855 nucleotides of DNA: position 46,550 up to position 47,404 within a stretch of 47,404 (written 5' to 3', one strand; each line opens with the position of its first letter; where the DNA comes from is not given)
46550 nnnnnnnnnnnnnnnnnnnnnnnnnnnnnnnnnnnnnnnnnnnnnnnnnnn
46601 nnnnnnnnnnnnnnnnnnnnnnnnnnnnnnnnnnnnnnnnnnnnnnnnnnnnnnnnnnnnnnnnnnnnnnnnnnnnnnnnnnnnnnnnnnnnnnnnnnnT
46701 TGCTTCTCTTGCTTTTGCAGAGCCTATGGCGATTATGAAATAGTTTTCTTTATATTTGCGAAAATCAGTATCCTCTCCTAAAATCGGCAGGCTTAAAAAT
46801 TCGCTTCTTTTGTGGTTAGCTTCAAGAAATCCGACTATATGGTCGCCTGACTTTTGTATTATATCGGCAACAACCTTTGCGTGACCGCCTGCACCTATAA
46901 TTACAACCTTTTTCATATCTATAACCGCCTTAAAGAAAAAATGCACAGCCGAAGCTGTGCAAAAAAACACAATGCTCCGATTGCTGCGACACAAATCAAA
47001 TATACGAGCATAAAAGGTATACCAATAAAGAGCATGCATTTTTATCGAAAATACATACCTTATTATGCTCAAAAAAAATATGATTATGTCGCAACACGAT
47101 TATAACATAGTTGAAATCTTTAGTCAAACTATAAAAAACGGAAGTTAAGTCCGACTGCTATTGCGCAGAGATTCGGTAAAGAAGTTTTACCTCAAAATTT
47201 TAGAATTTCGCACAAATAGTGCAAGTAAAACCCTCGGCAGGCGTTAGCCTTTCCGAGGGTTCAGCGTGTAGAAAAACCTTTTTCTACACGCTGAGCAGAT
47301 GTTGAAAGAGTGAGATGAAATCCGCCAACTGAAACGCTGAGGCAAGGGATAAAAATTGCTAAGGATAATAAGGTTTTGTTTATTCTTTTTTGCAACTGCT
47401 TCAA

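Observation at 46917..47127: Candidate new cis-regulatory RNA (copy 2) upstream of a stand-alone NeuD-type acetyltransferase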

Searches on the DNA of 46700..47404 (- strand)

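Call 5: search_rna_families(source=window, start=46700, end=47404, threshold=evalue, max_evalue=10, show_alignments=3)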
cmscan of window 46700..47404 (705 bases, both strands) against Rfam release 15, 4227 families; matches with E-value up to 10: 16.
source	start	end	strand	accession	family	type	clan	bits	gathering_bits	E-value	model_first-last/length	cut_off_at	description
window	46981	47097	-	RF04278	MIR4372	Gene; miRNA;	CL00145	23.2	100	0.18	1-123/123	no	MIR4372 microRNA precursor family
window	46936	46979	-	RF00057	RyhB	Gene; sRNA;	-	20.7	55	0.31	1-67/67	no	RyhB RNA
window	47220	47291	-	RF01464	rliA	Gene; sRNA;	-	20.3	50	0.11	1-224/224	no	Listeria sRNA rliA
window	46934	47069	-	RF01808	MicX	Gene; sRNA;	-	18.2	75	0.15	1-194/194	no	MicX Vibrio cholerae sRNA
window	47222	47305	-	RF00514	His_leader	Cis-reg; leader;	-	18.2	49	2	1-126/126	no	Histidine operon leader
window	47025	47141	-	RF04182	GibS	Gene; sRNA;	-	17.8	115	7.5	1-142/142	no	GibS sRNA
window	47213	47314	-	RF01442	S_pombe_snR90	Gene; snRNA; snoRNA; HACA-box;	-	17.4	80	7.2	1-158/158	no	small nucleolar RNA snR90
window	47003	47101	+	RF01589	plasmodium_snoR11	Gene; snRNA; snoRNA; HACA-box;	-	17.3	80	6.4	1-207/207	no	small nucleolar RNA snoR11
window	46787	46878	-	RF01520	CC0734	Gene; sRNA;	-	15.4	45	8.7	1-95/95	no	caulobacter sRNA CC0734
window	47245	47313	+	RF03511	mir-5444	Gene; miRNA;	-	15.2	90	6.8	1-89/89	no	mir-5444 microRNA precursor family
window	47229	47308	+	RF01405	STnc490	Gene; sRNA;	-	15.1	56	2.3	1-124/124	no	STnc490 Hfq binding RNA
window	47226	47300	+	RF01477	rli43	Gene; sRNA;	-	14.4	100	0.58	1-255/255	no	Listeria sRNA rli43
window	47223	47333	-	RF00106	RNAI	Gene; antisense;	-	14.4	47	6.1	1-102/102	no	RNAI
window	47049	47120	-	RF02716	sno_ncR3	Gene; snRNA; snoRNA; CD-box;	-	14.2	88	5.2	1-75/75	no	Small nucleolar RNA ncR3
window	47333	47404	+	RF00809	mir-241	Gene; miRNA;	-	14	63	6.6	1-69/74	3'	mir-241 microRNA precursor family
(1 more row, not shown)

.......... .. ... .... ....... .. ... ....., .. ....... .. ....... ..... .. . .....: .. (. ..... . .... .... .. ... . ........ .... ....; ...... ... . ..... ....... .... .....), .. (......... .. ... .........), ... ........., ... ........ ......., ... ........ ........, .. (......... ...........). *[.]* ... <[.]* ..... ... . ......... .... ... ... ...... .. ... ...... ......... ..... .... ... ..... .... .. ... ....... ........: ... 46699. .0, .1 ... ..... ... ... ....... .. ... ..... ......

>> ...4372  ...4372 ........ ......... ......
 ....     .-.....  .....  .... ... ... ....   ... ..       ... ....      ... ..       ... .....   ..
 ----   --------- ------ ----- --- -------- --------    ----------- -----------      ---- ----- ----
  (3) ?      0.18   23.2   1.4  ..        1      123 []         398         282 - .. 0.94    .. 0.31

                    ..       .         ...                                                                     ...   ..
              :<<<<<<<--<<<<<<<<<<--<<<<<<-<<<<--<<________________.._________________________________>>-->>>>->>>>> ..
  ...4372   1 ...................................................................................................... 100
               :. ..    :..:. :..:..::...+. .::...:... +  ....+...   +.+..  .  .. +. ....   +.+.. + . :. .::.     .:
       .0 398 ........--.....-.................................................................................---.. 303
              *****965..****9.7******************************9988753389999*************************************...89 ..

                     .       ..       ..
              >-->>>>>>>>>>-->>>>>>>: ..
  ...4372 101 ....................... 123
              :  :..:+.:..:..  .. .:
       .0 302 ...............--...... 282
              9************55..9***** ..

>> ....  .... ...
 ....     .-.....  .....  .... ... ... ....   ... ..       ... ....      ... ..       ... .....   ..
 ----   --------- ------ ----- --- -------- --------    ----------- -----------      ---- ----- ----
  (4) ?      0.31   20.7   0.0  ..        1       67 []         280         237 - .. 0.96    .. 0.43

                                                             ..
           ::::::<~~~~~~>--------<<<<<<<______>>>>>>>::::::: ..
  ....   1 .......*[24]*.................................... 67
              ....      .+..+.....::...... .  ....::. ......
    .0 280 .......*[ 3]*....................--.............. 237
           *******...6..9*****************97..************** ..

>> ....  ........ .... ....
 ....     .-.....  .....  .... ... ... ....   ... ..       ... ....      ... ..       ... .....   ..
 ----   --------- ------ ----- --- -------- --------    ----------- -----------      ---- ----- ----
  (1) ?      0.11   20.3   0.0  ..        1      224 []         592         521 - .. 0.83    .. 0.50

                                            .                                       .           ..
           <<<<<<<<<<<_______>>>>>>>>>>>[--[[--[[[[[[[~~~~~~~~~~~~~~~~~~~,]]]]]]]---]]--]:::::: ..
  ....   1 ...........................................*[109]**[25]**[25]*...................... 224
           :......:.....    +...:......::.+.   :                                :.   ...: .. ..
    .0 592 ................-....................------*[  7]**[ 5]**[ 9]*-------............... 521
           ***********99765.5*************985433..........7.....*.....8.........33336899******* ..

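Call 45: build_rna_model(alignment_id=A3)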
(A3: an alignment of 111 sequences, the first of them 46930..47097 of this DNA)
Model R1 built from alignment A3 (111 sequences, 331 columns); structure: RNAalifold consensus.
model positions 174; base pairs 27; branch points 2; effective number of sequences 3.68; information 0.59 bits per position. Calibrated on 0.2 Mb of random sequence (short: E-values are rough).
structure used (alignment columns):
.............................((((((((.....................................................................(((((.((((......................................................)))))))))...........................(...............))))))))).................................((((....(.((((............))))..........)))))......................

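Call 46: search_with_rna_model(model_id=R1, source=window, max_evalue=1)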
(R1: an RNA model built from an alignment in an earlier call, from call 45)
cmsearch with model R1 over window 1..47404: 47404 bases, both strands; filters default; matches with E-value up to 1: 12.
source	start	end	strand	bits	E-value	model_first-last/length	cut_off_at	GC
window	46928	47095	-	125.1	8e-21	1-174/174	no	0.34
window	41533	41719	-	115.7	3.8e-19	1-174/174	no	0.36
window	46983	47111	+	18.8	0.085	1-174/174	no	0.3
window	41596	41730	+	16.8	0.2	1-174/174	no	0.29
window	42420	42465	-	16.1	0.26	1-174/174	no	0.2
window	42431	42516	+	15.9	0.28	1-174/174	no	0.27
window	35773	35903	+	14.9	0.43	1-174/174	no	0.33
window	33591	33687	+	14.7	0.46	1-174/174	no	0.34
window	4462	4593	+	14.5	0.5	1-174/174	no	0.36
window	21842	21962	+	13.4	0.77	1-174/174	no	0.27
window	21845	21948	-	13.3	0.83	4-115/174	no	0.25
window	10290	10424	+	13.2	0.85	1-174/174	no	0.3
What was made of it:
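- Checked: The next best hit has E = 0.085 (call 46).
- Covariance-model E-values are 8e-21 and 3.8e-19, and only these two sites score in the window (call 46).
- Tried and rejected: None (call 46).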

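Call 47: search_with_rna_model(model_id=R1, sources=[L019, L020, L021, L022, L023, L024, L025, L026, L027, L028, L029, L030, L031, L032, L033, L034, L035, L036, L037, L038, L039, L040, L041, L042, L043, L044, L045, L046, L047, L048, L049, L050, L051, L052, L053, L054, L055, L056, L057, L058, L059, L060, L061, L062, L063, L064, L065, L066, L067, L068, L069, L070, L071, L072, L073, L074, L075, L076, L077, L078, L079, L080, L081, L082, L083, L084, L085, L086, L087, L088, L089, L090, L091, L092, L093, L094, L095, L096, L097, L098, L099, L100, L101, L102, L103, L104, L105, L106, L107, L108, L109, L110, L111, L112, L113, L114, L115, L116, L117, L118], max_evalue=0.001)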
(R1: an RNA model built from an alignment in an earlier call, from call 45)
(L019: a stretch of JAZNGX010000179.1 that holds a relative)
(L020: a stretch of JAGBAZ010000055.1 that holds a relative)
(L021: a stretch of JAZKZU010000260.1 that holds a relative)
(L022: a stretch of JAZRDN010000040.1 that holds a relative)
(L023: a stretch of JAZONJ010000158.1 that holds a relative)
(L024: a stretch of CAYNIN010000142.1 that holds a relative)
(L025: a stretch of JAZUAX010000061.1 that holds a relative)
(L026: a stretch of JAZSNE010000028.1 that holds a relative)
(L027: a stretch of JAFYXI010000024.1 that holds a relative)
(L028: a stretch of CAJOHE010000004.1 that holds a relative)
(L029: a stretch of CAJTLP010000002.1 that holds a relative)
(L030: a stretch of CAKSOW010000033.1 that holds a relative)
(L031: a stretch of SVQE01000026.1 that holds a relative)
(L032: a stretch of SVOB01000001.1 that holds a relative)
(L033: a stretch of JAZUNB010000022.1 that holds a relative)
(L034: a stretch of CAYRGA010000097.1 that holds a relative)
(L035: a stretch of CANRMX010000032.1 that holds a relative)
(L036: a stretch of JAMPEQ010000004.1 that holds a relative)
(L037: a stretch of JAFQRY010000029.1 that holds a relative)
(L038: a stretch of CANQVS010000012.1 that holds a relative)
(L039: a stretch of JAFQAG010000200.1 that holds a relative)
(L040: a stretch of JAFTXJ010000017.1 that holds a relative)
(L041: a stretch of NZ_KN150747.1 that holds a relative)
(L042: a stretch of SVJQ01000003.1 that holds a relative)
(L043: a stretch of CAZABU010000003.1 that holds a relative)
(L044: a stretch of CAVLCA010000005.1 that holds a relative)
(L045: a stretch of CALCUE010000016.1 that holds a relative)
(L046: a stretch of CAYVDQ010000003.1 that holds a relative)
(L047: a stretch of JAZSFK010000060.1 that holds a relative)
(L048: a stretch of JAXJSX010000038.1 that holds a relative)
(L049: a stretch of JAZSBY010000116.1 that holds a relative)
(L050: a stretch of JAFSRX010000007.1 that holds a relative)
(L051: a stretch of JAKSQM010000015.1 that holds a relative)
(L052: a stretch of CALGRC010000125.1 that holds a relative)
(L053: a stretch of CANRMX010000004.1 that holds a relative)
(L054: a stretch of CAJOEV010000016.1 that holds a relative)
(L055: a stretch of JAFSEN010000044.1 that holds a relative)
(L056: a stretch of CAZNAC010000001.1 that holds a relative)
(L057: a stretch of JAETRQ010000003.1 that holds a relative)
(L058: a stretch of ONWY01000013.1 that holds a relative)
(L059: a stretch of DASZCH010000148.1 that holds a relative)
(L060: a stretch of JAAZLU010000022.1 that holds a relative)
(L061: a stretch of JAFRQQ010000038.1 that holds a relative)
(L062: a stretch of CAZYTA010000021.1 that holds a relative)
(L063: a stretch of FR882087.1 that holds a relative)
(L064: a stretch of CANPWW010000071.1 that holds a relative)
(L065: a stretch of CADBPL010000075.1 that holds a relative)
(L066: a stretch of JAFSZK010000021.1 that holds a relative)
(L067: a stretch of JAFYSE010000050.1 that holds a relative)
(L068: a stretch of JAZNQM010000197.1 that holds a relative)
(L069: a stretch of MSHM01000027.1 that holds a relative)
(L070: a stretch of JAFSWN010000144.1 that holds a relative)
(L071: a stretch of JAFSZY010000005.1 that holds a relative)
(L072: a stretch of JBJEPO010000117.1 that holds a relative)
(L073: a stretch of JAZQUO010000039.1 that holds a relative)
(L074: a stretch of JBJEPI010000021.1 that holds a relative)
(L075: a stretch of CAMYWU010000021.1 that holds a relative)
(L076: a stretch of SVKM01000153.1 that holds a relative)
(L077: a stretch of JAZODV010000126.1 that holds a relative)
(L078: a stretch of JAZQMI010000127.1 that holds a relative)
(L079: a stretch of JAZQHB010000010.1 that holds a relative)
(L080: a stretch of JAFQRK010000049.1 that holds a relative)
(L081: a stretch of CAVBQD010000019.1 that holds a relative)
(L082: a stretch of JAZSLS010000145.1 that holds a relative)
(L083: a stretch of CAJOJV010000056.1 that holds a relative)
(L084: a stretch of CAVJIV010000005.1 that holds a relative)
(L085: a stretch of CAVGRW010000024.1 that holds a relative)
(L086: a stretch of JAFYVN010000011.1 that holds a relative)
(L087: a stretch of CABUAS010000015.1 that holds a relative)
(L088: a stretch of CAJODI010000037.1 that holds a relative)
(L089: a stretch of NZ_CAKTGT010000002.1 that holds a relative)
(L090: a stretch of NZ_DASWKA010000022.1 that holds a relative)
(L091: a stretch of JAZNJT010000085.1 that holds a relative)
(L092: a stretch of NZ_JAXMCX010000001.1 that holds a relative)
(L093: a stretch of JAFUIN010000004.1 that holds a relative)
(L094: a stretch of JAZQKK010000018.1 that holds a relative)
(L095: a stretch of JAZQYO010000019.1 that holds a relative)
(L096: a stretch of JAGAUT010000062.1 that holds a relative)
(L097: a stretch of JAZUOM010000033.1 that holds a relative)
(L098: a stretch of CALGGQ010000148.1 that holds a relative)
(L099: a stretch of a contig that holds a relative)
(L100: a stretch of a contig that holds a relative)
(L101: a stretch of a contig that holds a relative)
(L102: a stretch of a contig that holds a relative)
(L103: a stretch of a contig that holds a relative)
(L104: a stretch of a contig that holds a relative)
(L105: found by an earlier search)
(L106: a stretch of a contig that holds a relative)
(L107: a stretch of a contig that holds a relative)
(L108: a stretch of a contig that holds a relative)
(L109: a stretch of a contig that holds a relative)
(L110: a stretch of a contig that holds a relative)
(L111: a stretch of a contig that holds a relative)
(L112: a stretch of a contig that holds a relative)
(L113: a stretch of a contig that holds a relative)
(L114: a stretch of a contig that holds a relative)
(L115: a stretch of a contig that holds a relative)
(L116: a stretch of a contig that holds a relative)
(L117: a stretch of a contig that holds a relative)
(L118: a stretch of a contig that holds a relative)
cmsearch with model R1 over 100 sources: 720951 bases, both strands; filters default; matches with E-value up to 0.001: 100.
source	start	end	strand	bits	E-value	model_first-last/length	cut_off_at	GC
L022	7540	7712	-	160.5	5.7e-26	1-174/174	no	0.38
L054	3490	3665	-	156.3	3.2e-25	1-174/174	no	0.34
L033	1860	2027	-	154.1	7.8e-25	1-174/174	no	0.4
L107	4358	4534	+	151.7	2.1e-24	1-174/174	no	0.38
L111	841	1015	+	151.4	2.4e-24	1-174/174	no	0.34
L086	6302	6467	+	149.1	6.2e-24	1-174/174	no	0.36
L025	6046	6217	-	148.8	7.1e-24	1-174/174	no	0.37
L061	872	1044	+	148.6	7.6e-24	1-174/174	no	0.4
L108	7623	7787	+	148.2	9e-24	1-174/174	no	0.39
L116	7041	7215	-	147.8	1.1e-23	1-174/174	no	0.37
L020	1458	1629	-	147.5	1.2e-23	1-174/174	no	0.41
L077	4472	4651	-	145.9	2.3e-23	1-174/174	no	0.44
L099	292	458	-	145.7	2.5e-23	1-174/174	no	0.36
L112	6289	6455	+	145.5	2.7e-23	1-174/174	no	0.35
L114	4154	4320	-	145.1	3.2e-23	1-174/174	no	0.41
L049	2250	2421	-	145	3.3e-23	1-174/174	no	0.38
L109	5241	5417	+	144.6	3.9e-23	1-174/174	no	0.46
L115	486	656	+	143.1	7.5e-23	1-174/174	no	0.43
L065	6451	6617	-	142.4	9.9e-23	1-174/174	no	0.44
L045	2850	3043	+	141.8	1.2e-22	1-174/174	no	0.4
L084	3471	3648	+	141.5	1.4e-22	1-174/174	no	0.38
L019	600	768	-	141.3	1.5e-22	1-174/174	no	0.34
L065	6654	6830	-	141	1.7e-22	1-174/174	no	0.4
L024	1765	1935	+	140.7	2e-22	1-174/174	no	0.33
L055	6562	6729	+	139.8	2.8e-22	1-174/174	no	0.43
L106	1730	1904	+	139.1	3.8e-22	1-174/174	no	0.36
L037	6751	6918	+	137.9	6.2e-22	1-174/174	no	0.36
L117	2207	2374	+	137.7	6.7e-22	1-174/174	no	0.32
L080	204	376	+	137.6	7e-22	1-174/174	no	0.43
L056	7836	7999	+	137.5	7.2e-22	1-174/174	no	0.37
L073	4334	4503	-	137.5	7.4e-22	1-174/174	no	0.42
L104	2275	2456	-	136.5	1.1e-21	1-174/174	no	0.32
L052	269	436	+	136.2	1.3e-21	1-174/174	no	0.42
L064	7121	7300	-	136.2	1.3e-21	1-174/174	no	0.32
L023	6068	6246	+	136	1.3e-21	1-174/174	no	0.32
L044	4726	4907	+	135.9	1.4e-21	1-174/174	no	0.32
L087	7393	7568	-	135.5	1.7e-21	1-174/174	no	0.32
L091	547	716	+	134.9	2.2e-21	1-174/174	no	0.32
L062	889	1052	+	134.7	2.3e-21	1-174/174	no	0.4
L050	5248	5427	+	134.7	2.4e-21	1-174/174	no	0.31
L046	1893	2059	-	134.1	3e-21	1-174/174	no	0.44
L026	5493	5660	-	133.7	3.5e-21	1-174/174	no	0.36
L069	5165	5330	-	133.6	3.7e-21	1-174/174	no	0.33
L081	4596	4775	+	133.3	4.2e-21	1-174/174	no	0.31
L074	1445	1621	-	133.3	4.2e-21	1-174/174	no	0.33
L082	1283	1448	-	133.2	4.4e-21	1-174/174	no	0.45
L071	1081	1260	+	132.8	5.1e-21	1-174/174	no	0.31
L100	797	986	+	132.6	5.6e-21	1-174/174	no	0.36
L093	2193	2378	-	132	7.1e-21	1-174/174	no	0.37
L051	5928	6094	+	131.9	7.3e-21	1-174/174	no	0.37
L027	7287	7463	-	131.9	7.4e-21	1-174/174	no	0.31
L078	2000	2165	+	130.4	1.4e-20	1-174/174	no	0.4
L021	3249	3418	+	128.8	2.6e-20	1-174/174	no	0.38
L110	2320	2492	+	128.5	3e-20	1-174/174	no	0.38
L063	6720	6927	-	126.4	7.2e-20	1-174/174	no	0.36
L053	2462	2655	+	126.3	7.5e-20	1-174/174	no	0.42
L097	4474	4660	+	125.8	9.2e-20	1-174/174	no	0.35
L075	3428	3585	+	125.8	9.3e-20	1-155/174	3'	0.35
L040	4298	4471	-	125.3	1.1e-19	1-174/174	no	0.39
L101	999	1169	-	125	1.3e-19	1-174/174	no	0.35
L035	7567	7736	-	124.3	1.7e-19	1-174/174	no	0.45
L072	1755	1938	+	124.3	1.7e-19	1-174/174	no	0.37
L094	3342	3506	-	123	2.8e-19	1-174/174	no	0.4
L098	6172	6353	-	123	2.9e-19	1-174/174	no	0.34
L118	5778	5943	-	122.9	3e-19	1-174/174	no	0.4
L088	4711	4881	+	122.5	3.5e-19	1-174/174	no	0.37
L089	3137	3320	+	122.1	4.2e-19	1-174/174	no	0.36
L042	3807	3983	+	121.7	4.9e-19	1-174/174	no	0.38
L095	4884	5059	+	121.2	6e-19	1-174/174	no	0.32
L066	4128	4307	-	120.8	7.2e-19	1-174/174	no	0.35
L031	2105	2288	-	120.3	8.9e-19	1-174/174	no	0.34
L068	502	676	-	120.2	9.2e-19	1-174/174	no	0.44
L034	4725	4934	+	120.1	9.4e-19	1-174/174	no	0.35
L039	3350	3523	-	120.1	9.7e-19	1-174/174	no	0.31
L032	791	972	-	119.6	1.2e-18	1-174/174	no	0.39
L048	334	519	+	119.4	1.3e-18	1-174/174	no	0.37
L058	5394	5577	-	119.4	1.3e-18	1-174/174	no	0.35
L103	845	1008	+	118.5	1.8e-18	1-174/174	no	0.38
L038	7664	7849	+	118.4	1.9e-18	1-174/174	no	0.32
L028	2457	2635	-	118.2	2.1e-18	1-174/174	no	0.36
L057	844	1034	+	117.4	2.9e-18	1-174/174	no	0.3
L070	5945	6118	+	116.1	5.1e-18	1-174/174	no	0.39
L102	3561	3744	+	115.1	7.4e-18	1-174/174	no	0.35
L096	4818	4980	-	112.9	1.8e-17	1-174/174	no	0.34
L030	748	922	-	112.8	2e-17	1-174/174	no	0.44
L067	5494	5656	+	112.3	2.3e-17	1-174/174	no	0.35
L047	4996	5176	-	111.5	3.3e-17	1-174/174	no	0.31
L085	6980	7152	-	110.5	5.1e-17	1-174/174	no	0.36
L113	7211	7413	-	109.1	9.1e-17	1-174/174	no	0.3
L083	7173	7333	+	103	1.1e-15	1-174/174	no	0.38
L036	2469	2658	-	101.8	1.8e-15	1-174/174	no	0.31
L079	2353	2511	+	101.8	1.8e-15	1-174/174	no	0.35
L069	4769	4954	-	98.9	5.9e-15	1-174/174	no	0.35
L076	5619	5817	-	95.6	2.3e-14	1-174/174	no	0.51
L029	2408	2549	+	78.4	2.8e-11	1-174/174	no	0.33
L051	5694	5855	+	67.5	2.5e-09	1-174/174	no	0.35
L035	7830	8000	-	62.9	1.6e-08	15-174/174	5'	0.44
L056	7588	7796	+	62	2.4e-08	1-174/174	no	0.33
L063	7022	7119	-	48.2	7.1e-06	1-174/174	no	0.38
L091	519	657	-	36.7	0.00081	1-174/174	no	0.29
